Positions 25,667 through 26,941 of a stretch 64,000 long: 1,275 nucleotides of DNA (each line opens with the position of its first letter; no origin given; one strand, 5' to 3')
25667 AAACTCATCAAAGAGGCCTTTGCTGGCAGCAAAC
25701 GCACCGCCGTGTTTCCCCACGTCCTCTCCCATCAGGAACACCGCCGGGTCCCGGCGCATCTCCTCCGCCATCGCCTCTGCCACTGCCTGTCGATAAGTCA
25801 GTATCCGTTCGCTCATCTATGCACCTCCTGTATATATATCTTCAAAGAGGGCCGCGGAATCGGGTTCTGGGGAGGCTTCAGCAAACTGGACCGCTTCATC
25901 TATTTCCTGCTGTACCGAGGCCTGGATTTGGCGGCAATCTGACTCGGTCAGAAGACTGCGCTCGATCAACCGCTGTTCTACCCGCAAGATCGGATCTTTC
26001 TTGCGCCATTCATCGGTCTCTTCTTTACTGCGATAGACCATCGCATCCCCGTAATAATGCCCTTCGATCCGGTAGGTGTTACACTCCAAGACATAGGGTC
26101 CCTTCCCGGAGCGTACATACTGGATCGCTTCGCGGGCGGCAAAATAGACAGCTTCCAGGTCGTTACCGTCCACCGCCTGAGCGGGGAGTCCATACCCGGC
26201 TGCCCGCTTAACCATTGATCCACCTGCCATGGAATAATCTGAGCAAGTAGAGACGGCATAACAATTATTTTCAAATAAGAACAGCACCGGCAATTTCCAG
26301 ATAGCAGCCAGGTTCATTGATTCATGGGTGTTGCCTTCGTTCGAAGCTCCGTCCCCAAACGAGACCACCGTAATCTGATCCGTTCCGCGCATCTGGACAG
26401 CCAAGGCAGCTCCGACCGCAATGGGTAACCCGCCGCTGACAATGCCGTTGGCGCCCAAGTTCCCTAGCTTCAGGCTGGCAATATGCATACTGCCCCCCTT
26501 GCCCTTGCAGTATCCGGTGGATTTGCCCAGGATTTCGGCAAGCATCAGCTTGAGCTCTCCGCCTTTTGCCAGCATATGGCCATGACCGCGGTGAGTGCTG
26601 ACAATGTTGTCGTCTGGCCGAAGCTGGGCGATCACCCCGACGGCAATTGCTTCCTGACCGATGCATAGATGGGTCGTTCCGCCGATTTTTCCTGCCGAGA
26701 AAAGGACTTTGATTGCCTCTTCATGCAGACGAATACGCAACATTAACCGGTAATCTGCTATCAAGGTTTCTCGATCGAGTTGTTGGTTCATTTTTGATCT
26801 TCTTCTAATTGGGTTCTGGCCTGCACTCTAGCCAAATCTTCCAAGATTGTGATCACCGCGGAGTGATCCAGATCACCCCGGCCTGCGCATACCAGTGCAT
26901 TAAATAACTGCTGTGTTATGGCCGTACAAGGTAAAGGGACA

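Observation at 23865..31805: Single GntR-headed operon with two different E1 pairs sharing one E2, split by a beta-hydroxyacid dehydrogenase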

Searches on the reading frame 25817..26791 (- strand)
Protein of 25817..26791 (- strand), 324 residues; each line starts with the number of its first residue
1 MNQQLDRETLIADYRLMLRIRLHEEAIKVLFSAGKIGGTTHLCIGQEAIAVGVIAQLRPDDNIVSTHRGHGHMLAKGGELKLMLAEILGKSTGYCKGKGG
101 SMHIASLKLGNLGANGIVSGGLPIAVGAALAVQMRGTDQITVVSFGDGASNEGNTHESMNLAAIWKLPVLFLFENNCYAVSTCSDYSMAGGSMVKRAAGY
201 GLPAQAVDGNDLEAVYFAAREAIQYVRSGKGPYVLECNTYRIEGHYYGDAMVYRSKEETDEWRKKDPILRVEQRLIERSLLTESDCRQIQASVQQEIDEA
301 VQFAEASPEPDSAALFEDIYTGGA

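Call 3: search_protein_families(library=pfam, proteins=[window:25817-26791:-])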
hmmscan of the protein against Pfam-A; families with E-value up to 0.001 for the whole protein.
window:25817-26791:- (324 aa): 2 families
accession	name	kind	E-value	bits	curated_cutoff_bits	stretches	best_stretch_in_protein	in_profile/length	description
PF00676.26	E1_dh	-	2.7e-86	289.7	22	1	17-311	3-298/300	Dehydrogenase E1 component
PF00456.26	Transketolase_N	-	0.00023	20.7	22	1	137-239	143-243/334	Transketolase, thiamine diphosphate binding domain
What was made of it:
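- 25817..26791 (-): E1alpha2 (324 aa, short AcoA-like length); its start overlaps the HIBADH stop (ATGA). PF00676 3e-86 (call 3).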

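Call 4: search_protein_families(library=ncbifam, proteins=[window:25817-26791:-])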
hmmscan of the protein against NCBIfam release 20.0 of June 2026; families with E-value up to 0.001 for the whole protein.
window:25817-26791:- (324 aa): 8 families
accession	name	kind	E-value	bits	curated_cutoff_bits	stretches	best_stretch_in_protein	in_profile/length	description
TIGR03182.1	PDH_E1_alph_y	equivalog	8.1e-108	360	393.85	1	8-321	2-315/315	pyruvate dehydrogenase (acetyl-transferring) E1 component subunit alpha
TIGR03181.1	PDH_E1_alph_x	equivalog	4.7e-76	255.9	411.35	1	3-321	19-328/341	pyruvate dehydrogenase (acetyl-transferring) E1 component subunit alpha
NF004559.0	PRK05899.2-5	equivalog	9.7e-12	43.9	488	1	114-225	124-236/627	transketolase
NF006914.0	PRK09404.1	equivalog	9.9e-07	27.4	764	1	196-305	402-512/919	2-oxoglutarate dehydrogenase E1 component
NF008907.0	PRK12270.1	equivalog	7.6e-06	23.9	878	1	137-303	659-830/1241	multifunctional oxoglutarate decarboxylase/oxoglutarate dehydrogenase thiamine pyrophosphate-binding subunit/dihydrolipoyllysine-residue suc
TIGR00239.1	2oxo_dh_E1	equivalog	4e-05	21.7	770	1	139-306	346-518/931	2-oxoglutarate dehydrogenase E1 component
NF004556.0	PRK05899.2-2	equivalog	0.00011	20.7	575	1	116-240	125-245/639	transketolase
TIGR00204.1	dxs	equivalog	0.00028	19.6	465.95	1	116-182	111-177/616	1-deoxy-D-xylulose-5-phosphate synthase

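Call 28: search_solved_structures(query=window:25817-26791:-, show_alignments=1)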
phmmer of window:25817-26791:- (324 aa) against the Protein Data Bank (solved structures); distinct sequences matched with E-value up to 0.001: 33.
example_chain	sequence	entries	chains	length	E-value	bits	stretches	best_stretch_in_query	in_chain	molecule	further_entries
3exf_A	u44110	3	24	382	1.9e-68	234.2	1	5-321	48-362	Pyruvate dehydrogenase E1 component subunit alpha, somatic form, mitochondrial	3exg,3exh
1ni4_A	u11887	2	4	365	3.3e-68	233.4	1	5-321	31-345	Pyruvate dehydrogenase E1 component: Alpha subunit | Pyruvate dehydrogenase E1 component subunit alpha, somatic form, mitochondrial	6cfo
2ozl_A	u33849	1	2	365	3.3e-68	233.4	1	5-321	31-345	Pyruvate dehydrogenase E1 component alpha subunit, somatic form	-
3exe_A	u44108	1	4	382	3.9e-68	233.2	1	5-321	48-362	Pyruvate dehydrogenase E1 component subunit alpha, somatic form, mitochondrial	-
6cer_A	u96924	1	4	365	8.6e-68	232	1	5-321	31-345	Pyruvate dehydrogenase E1 component subunit alpha, somatic form, mitochondrial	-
3exi_A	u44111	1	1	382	9.9e-68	231.8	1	5-321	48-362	Pyruvate dehydrogenase E1 component subunit alpha, somatic form, mitochondrial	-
1um9_A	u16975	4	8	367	2.1e-46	161.8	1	5-320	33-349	2-oxo acid dehydrogenase alpha subunit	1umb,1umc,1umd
1x7w_A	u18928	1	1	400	7e-40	140.4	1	28-321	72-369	2-oxoisovalerate dehydrogenase alpha subunit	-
1x7y_A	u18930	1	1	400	8.9e-40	140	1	28-321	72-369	2-oxoisovalerate dehydrogenase alpha subunit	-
1x7x_A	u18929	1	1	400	9e-40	140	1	28-321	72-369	2-oxoisovalerate dehydrogenase alpha subunit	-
1dtw_A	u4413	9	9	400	9.1e-40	140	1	28-321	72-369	BRANCHED-CHAIN ALPHA-KETO ACID DEHYDROGENASE ALPHA SUBUNIT | 2-OXOISOVALERATE DEHYDROGENASE ALPHA SUBUNIT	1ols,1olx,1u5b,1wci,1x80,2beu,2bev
1x7z_A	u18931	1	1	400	1.2e-39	139.6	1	28-321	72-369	2-oxoisovalerate dehydrogenase alpha subunit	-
2bff_A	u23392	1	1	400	1.7e-39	139.1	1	28-321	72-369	2-OXOISOVALERATE DEHYDROGENASE ALPHA SUBUNIT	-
2j9f_A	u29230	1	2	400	4.5e-39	137.7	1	28-321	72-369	2-OXOISOVALERATE DEHYDROGENASE ALPHA SUBUNIT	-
1olu_A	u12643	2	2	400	6.2e-39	137.2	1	28-321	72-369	2-OXOISOVALERATE DEHYDROGENASE ALPHA SUBUNIT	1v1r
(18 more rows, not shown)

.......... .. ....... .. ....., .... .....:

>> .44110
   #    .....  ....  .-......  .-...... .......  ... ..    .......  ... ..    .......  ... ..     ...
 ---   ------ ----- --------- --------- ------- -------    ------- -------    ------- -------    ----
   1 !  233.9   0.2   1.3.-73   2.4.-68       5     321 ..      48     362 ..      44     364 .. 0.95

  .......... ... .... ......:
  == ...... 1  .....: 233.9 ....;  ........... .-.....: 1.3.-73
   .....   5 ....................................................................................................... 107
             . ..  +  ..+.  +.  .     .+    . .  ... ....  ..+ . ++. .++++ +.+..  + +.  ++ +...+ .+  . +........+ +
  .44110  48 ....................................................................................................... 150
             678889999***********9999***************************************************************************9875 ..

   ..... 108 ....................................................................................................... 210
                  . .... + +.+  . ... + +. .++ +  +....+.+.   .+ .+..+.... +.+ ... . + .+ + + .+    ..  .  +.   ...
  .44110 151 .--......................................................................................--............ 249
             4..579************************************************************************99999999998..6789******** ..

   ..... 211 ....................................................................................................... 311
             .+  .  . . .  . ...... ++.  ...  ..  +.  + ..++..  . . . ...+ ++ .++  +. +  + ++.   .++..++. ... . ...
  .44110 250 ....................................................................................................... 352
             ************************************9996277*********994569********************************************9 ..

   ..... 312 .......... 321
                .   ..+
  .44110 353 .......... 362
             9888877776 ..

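Call 39: find_homologous_proteins(query=window:25817-26791:-)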
Query window:25817-26791:- (324 aa): 8000 proteins with E <= 0.001 among 8000 candidates; the best 120 are listed.
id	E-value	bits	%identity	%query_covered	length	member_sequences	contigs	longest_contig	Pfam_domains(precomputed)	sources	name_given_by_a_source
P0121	5.4e-213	724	100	100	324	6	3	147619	PF00676.26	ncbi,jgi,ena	ncbi:MAG: thiamine pyrophosphate-dependent dehydrogenase E1 component subunit alpha [Anaerolineales 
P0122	1.5e-175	601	83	98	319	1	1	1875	PF00676.26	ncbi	ncbi:MAG TPA: thiamine pyrophosphate-dependent dehydrogenase E1 component subunit alpha, partial [An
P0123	3.6e-174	596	83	98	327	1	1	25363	PF00676.26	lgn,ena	-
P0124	1.6e-172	591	93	87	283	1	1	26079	PF00676.26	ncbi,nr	ncbi:MAG TPA: thiamine pyrophosphate-dependent dehydrogenase E1 component subunit alpha, partial [An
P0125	1.7e-170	584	80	100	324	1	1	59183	PF00676.26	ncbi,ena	-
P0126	3.1e-166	570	79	100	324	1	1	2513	PF00676.26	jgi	jgi:pyruvate dehydrogenase E1 component alpha subunit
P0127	4.2e-163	560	76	100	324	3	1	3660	PF00676.26,PF00456.27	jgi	jgi:TPP-dependent pyruvate/acetoin dehydrogenase alpha subunit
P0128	4.4e-163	560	77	100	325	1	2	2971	PF00676.26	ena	-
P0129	6.7e-163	559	77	100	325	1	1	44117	PF00676.26,PF00456.27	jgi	jgi:acetoin:2,6-dichlorophenolindophenol oxidoreductase subunit alpha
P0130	7.3e-163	559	77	99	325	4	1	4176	PF00676.26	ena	-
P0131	8.5e-163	559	76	100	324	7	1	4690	PF00676.26,PF00456.27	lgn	-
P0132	6.0e-162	556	76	100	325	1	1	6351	PF00676.26,PF00456.27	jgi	jgi:TPP-dependent pyruvate/acetoin dehydrogenase alpha subunit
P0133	9.1e-162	556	76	100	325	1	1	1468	PF00676.26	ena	-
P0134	2.4e-161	554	77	99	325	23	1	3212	PF00676.26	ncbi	-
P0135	3.0e-161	554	76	100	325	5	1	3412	PF00676.26,PF00456.27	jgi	-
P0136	8.6e-161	552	76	100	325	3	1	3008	PF00676.26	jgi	-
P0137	9.8e-161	552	76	100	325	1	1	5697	PF00676.26,PF00456.27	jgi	jgi:acetoin:2,6-dichlorophenolindophenol oxidoreductase subunit alpha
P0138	1.0e-160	552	76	100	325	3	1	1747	PF00676.26,PF00456.27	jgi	jgi:acetoin:2,6-dichlorophenolindophenol oxidoreductase subunit alpha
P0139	5.1e-160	550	75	99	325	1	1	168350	PF00676.26,PF00456.27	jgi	jgi:acetoin:2,6-dichlorophenolindophenol oxidoreductase subunit alpha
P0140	1.2e-158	545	74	99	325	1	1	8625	PF00676.26,PF00456.27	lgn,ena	-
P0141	1.4e-158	545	74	99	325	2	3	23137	PF00676.26,PF00456.27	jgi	jgi:TPP-dependent pyruvate/acetoin dehydrogenase alpha subunit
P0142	2.7e-158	544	74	99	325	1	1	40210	PF00676.26,PF00456.27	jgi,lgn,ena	-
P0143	4.9e-158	543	75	99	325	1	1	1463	PF00676.26,PF00456.27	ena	-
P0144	7.8e-157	539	75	100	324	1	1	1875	PF00676.26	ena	-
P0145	1.3e-156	539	74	98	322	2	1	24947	PF00676.26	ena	-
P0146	2.8e-156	538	74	100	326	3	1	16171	PF00676.26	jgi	jgi:acetoin:2,6-dichlorophenolindophenol oxidoreductase subunit alpha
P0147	5.6e-156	537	75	99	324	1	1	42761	PF00676.26,PF00456.27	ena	-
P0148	1.0e-155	536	96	78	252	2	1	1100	PF00676.26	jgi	jgi:pyruvate dehydrogenase E1 component alpha subunit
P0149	1.3e-155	535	73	99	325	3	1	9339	PF00676.26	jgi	jgi:pyruvate dehydrogenase E1 component alpha subunit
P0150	2.0e-155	535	73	100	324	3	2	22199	PF00676.26,PF00456.27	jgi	jgi:TPP-dependent pyruvate/acetoin dehydrogenase alpha subunit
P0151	2.2e-155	535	73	99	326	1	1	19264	PF00676.26,PF00456.27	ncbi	-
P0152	2.7e-155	534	74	97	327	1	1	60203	PF00676.26,PF00456.27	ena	-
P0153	3.2e-155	534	74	100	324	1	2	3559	PF00676.26,PF00456.27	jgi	jgi:acetoin:2,6-dichlorophenolindophenol oxidoreductase subunit alpha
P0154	3.8e-155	534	74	99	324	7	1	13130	PF00676.26,PF00456.27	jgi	-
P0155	6.3e-155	533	74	99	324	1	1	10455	PF00676.26,PF00456.27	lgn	-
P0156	1.1e-154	532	74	99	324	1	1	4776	PF00676.26,PF00456.27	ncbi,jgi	-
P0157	2.0e-154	531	74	99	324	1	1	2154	PF00676.26,PF00456.27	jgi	jgi:TPP-dependent pyruvate/acetoin dehydrogenase alpha subunit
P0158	2.0e-154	531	73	99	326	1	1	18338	PF00676.26,PF00456.27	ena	-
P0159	2.1e-154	531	74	99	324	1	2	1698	PF00676.26,PF00456.27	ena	-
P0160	2.6e-154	531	74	99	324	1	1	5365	PF00676.26,PF00456.27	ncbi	-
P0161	2.9e-154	531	74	99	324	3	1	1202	PF00676.26,PF00456.27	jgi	-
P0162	3.4e-154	531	73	99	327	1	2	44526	PF00676.26,PF00456.27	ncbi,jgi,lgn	-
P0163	3.5e-154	531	75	99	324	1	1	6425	PF00676.26,PF00456.27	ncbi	-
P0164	3.6e-154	531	74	99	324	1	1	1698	PF00676.26,PF00456.27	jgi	jgi:pyruvate dehydrogenase E1 component alpha subunit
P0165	4.0e-154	530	74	99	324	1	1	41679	PF00676.26,PF00456.27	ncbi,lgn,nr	ncbi:MAG: thiamine pyrophosphate-dependent dehydrogenase E1 component subunit alpha [Pelolinea sp.]|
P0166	4.2e-154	530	75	99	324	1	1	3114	PF00676.26,PF00456.27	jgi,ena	-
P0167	4.3e-154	530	74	99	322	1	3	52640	PF00676.26,PF00456.27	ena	-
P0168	5.8e-154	530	73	99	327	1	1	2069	PF00676.26,PF00456.27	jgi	-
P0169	7.4e-154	530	74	99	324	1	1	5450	PF00676.26,PF00456.27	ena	-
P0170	7.6e-154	530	74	99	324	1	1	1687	PF00676.26,PF00456.27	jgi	jgi:TPP-dependent pyruvate/acetoin dehydrogenase alpha subunit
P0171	9.3e-154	529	72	99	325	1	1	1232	PF13292.12,PF00676.26,PF00456.27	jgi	-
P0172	9.6e-154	529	73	99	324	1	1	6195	PF00676.26,PF00456.27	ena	-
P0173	9.9e-154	529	73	99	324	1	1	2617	PF00676.26,PF00456.27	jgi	-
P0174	1.1e-153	529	74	99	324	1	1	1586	PF00676.26,PF00456.27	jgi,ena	-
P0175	1.7e-153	528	74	99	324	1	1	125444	PF00676.26,PF00456.27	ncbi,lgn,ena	-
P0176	1.9e-153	528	77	95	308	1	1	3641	PF00676.26,PF00456.27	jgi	-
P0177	2.2e-153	528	74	99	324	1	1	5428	PF00676.26,PF00456.27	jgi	jgi:TPP-dependent pyruvate/acetoin dehydrogenase alpha subunit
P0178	2.9e-153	528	71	99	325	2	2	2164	PF00676.26,PF00456.27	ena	-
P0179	3.5e-153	527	73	99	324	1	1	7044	PF00676.26,PF00456.27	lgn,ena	-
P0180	4.4e-153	527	73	99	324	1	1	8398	PF00676.26,PF00456.27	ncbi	-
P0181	4.6e-153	527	73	99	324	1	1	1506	PF00676.26,PF00456.27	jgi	-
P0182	4.8e-153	527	74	99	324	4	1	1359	PF00676.26,PF00456.27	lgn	-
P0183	5.4e-153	527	74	99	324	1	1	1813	PF00676.26,PF00456.27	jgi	jgi:TPP-dependent pyruvate/acetoin dehydrogenase alpha subunit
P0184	6.5e-153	526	73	99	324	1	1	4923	PF00676.26,PF00456.27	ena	-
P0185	7.3e-153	526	73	99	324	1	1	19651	PF00676.26,PF00456.27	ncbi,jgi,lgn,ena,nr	ncbi:MAG: thiamine pyrophosphate-dependent dehydrogenase E1 component subunit alpha [Anaerolineaceae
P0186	1.2e-152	526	73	99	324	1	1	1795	PF00676.26,PF00456.27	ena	-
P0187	1.3e-152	526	73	99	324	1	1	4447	PF00676.26,PF00456.27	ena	-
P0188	1.3e-152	525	73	99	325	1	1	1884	PF13292.12,PF00676.26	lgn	-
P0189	2.2e-152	525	73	99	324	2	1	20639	PF00676.26,PF00456.27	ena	-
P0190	2.4e-152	525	73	99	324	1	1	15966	PF00676.26,PF00456.27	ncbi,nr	ncbi:MAG: thiamine pyrophosphate-dependent dehydrogenase E1 component subunit alpha [Anaerolineaceae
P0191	3.2e-152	524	73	99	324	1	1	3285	PF00676.26,PF00456.27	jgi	-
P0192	3.7e-152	524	71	99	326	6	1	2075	PF00676.26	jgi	jgi:TPP-dependent pyruvate/acetoin dehydrogenase alpha subunit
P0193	4.7e-152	524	73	99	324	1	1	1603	PF00676.26,PF00456.27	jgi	-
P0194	5.0e-152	524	72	100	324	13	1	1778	PF00676.26,PF00456.27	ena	-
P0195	6.6e-152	523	71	99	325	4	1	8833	PF00676.26,PF00456.27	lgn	-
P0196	8.2e-152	523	73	99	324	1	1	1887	PF00676.26,PF00456.27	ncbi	-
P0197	1.2e-151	522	74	99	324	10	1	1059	PF00676.26,PF00456.27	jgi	jgi:pyruvate dehydrogenase E1 component alpha subunit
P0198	1.7e-151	522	73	99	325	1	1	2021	PF00676.26,PF00456.27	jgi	jgi:acetoin:2,6-dichlorophenolindophenol oxidoreductase subunit alpha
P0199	2.4e-151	521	71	99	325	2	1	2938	PF00676.26,PF00456.27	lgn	-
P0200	3.1e-151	521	69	100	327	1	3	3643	PF00676.26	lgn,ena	-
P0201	3.2e-151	521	74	99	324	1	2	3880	PF00676.26,PF00456.27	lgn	-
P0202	4.1e-151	521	71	99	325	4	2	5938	PF00676.26,PF00456.27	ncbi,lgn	-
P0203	4.2e-151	521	72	99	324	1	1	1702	PF00676.26,PF00456.27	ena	-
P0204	6.7e-151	520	70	99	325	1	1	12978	PF00676.26,PF00456.27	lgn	-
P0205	7.0e-151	520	73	99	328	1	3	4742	PF00676.26,PF00456.27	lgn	-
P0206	9.4e-151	519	71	100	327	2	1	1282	PF00676.26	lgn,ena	-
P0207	1.1e-150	519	71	99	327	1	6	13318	PF00676.26,PF00456.27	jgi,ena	-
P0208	1.1e-150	519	72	99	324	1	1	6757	PF00676.26,PF00456.27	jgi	-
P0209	1.4e-150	519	71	99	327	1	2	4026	PF00676.26,PF00456.27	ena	-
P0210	2.1e-150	518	70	100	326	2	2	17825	PF00676.26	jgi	-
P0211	2.8e-150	518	72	99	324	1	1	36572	PF00676.26,PF00456.27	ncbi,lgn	-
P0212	2.9e-150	518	72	99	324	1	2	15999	PF00676.26,PF00456.27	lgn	-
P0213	2.9e-150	518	73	99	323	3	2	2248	PF00676.26,PF00456.27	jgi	jgi:pyruvate dehydrogenase E1 component alpha subunit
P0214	3.4e-150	518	73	99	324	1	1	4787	PF00676.26,PF00456.27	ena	-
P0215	3.7e-150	517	72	99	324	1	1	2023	PF00676.26,PF00456.27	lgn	-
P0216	4.3e-150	517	72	99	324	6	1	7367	PF00676.26,PF00456.27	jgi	jgi:TPP-dependent pyruvate/acetoin dehydrogenase alpha subunit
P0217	4.6e-150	517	73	99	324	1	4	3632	PF00676.26,PF00456.27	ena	-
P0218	4.6e-150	517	71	99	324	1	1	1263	PF00676.26,PF00456.27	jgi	jgi:pyruvate dehydrogenase E1 component alpha subunit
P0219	5.9e-150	517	72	99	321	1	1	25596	PF00676.26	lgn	-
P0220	1.0e-149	516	71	99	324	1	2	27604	PF00676.26,PF00456.27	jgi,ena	-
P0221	1.1e-149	516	72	99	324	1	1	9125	PF00676.26,PF00456.27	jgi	jgi:TPP-dependent pyruvate/acetoin dehydrogenase alpha subunit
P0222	1.2e-149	516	71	99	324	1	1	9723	PF00676.26,PF00456.27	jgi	jgi:TPP-dependent pyruvate/acetoin dehydrogenase alpha subunit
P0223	1.8e-149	515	72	99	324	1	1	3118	PF00676.26,PF00456.27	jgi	-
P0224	2.7e-149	515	72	99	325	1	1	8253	PF00676.26,PF00456.27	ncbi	-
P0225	3.9e-149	514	71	99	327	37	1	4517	PF00676.26,PF00456.27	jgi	-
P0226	5.6e-149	514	69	100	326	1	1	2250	PF00676.26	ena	-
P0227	5.9e-149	513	72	99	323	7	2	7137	PF00676.26,PF00456.27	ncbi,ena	-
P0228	9.1e-149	513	69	99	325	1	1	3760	PF00676.26,PF00456.27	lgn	-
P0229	9.6e-149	513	72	99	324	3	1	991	PF00676.26,PF00456.27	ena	-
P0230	1.5e-148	512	72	99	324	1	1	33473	PF00676.26,PF00456.27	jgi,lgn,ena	-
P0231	1.7e-148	512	75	94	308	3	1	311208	PF00676.26,PF00456.27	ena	-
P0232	3.7e-148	511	70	100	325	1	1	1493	PF00676.26,PF00456.27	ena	-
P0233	4.0e-148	511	73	99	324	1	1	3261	PF00676.26,PF00456.27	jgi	-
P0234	4.1e-148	511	71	99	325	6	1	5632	PF00676.26,PF00456.27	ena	-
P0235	1.1e-147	509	72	99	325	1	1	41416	PF00676.26,PF00456.27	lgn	-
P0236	1.5e-147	509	70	99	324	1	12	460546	PF00676.26,PF00456.27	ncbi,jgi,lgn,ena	jgi:pyruvate dehydrogenase E1 component alpha subunit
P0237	1.9e-147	509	71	99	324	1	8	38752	PF00676.26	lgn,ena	-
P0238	2.1e-147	508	70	99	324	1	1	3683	PF00676.26,PF00456.27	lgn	-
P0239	2.2e-147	508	71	99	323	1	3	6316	PF00676.26,PF00456.27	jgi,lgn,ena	-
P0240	2.4e-147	508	73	94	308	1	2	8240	PF00676.26,PF00456.27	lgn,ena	-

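Call 40: find_encoding_contigs(protein=P0121, flank=3000, max_places=3)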
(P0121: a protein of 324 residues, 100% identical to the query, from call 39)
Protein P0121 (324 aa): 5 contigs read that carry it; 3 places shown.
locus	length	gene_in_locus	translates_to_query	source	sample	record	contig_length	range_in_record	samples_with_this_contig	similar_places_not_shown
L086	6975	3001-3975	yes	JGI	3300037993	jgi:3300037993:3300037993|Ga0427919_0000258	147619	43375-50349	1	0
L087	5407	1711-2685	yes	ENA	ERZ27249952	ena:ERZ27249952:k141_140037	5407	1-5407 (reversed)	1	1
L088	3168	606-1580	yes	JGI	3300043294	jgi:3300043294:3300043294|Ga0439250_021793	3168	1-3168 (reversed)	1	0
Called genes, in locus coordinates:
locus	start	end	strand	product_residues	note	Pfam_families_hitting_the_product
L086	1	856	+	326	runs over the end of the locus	PF02779:Transket_pyr, PF02780:Transketolase_C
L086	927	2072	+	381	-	PF00364:Biotin_lipoyl, PF02817:E3_binding (weak), PF00198:2-oxoacid_dh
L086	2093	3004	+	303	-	PF02826:2-Hacid_dh_C (faint), PF03446:NAD_binding_2, PF14833:NAD_binding_11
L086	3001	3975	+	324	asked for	PF00676:E1_dh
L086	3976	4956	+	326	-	PF02779:Transket_pyr, PF02780:Transketolase_C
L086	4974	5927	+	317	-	PF01370:Epimerase, PF13460:NAD_binding_10 (faint), PF16363:GDP_Man_Dehyd (faint)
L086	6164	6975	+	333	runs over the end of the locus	PF00248:Aldo_ket_red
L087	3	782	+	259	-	?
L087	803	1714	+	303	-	PF02826:2-Hacid_dh_C (faint), PF03446:NAD_binding_2, PF14833:NAD_binding_11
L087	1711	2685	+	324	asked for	PF00676:E1_dh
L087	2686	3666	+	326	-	PF02779:Transket_pyr, PF02780:Transketolase_C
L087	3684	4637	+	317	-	PF01370:Epimerase, PF13460:NAD_binding_10 (faint), PF16363:GDP_Man_Dehyd (faint)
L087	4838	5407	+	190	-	?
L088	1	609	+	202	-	PF03446:NAD_binding_2, PF14833:NAD_binding_11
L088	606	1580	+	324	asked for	PF00676:E1_dh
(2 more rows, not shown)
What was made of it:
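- Tried and rejected: E1alpha2 did identify the source contig (JGI 3300037993, 147.6 kb; calls 39, 40).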

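Call 41: find_encoding_contigs(protein=P0125, flank=10000, max_places=1)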
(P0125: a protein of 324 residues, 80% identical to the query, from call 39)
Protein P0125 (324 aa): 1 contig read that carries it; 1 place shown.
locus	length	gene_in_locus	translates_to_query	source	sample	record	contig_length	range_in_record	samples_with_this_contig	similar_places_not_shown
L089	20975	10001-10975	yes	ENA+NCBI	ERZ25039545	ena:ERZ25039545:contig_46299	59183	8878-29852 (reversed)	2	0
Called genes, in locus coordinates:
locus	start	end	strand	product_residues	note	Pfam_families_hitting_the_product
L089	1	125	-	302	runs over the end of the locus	PF00903:Glyoxalase, PF13669:Glyoxalase_4 (weak)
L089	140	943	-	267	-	PF00106:adh_short, PF08659:KR, PF13561:adh_short_C2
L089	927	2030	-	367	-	PF08240:ADH_N, PF16912:Glu_dehyd_C (weak), PF00107:ADH_zinc_N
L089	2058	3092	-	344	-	PF08240:ADH_N, PF16912:Glu_dehyd_C, PF00107:ADH_zinc_N, PF13602:ADH_zinc_N_2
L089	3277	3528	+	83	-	PF00392:GntR, PF14502:HTH_41 (weak)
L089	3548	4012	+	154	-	PF07729:FCD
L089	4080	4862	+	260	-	PF00106:adh_short, PF08659:KR, PF23441:SDR, PF13561:adh_short_C2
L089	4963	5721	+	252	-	PF00753:Lactamase_B (weak), PF13483:Lactamase_B_3, PF12706:Lactamase_B_2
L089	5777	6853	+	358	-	PF00676:E1_dh, PF02775:TPP_enzyme_C (weak)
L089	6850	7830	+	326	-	PF02779:Transket_pyr, PF02780:Transketolase_C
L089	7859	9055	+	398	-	PF00364:Biotin_lipoyl, PF02817:E3_binding, PF00198:2-oxoacid_dh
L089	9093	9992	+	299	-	PF03446:NAD_binding_2, PF03807:F420_oxidored (faint), PF14833:NAD_binding_11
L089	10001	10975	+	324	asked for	PF00676:E1_dh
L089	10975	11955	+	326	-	PF02779:Transket_pyr, PF02780:Transketolase_C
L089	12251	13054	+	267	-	PF00596:Aldolase_II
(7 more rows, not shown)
